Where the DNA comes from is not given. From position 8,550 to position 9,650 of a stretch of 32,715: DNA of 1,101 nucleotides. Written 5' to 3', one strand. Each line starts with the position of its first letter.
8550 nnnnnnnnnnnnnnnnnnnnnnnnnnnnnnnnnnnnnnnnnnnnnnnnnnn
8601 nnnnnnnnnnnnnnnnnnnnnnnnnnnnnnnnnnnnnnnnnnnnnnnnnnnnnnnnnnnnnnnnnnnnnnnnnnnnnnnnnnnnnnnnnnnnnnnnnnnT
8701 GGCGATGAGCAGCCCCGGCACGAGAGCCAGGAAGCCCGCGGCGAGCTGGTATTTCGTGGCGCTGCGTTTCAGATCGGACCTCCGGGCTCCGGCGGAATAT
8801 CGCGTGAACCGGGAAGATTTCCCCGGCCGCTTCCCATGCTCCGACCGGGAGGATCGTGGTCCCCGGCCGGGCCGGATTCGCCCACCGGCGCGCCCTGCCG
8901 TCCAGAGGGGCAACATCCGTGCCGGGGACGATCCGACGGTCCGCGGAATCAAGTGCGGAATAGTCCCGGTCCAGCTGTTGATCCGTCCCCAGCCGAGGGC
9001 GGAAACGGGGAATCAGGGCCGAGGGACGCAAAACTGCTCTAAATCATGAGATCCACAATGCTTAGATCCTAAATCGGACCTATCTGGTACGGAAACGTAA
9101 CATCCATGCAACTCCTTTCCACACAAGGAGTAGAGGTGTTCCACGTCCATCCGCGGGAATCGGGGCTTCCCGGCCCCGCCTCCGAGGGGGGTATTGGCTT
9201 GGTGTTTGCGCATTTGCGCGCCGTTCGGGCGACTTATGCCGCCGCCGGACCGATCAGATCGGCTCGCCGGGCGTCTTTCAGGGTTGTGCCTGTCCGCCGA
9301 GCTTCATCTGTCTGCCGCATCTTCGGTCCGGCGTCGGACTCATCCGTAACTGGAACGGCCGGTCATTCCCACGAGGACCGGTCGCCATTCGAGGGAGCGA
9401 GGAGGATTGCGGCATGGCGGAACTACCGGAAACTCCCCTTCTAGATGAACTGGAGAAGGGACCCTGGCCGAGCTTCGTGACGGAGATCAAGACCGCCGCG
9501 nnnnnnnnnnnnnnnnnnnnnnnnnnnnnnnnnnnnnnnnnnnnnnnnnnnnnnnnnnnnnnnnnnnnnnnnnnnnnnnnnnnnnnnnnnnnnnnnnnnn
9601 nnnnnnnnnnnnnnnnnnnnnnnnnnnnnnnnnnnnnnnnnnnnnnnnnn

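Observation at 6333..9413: Sensor-less HAMP kinase + NtrC-type activator divergent from dsrA, with a -24/-12 promoter candidate in the dsrA leader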

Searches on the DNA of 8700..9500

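Call 45: search_rna_families(source=window, start=8700, end=9500, threshold=evalue, max_evalue=1)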
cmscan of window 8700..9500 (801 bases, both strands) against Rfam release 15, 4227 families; matches with E-value up to 1: 2.
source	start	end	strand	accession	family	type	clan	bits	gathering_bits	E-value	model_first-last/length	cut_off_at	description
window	9221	9269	-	RF03006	M23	Gene; sRNA;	-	23.6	41.2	0.047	1-53/53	no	M23 RNA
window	9096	9216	-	RF01055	Molybdenum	Cis-reg; riboswitch;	-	21.5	36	0.016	1-135/135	no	Molybdenum/Tungsten riboswitch aptamer (Moco RNA motif)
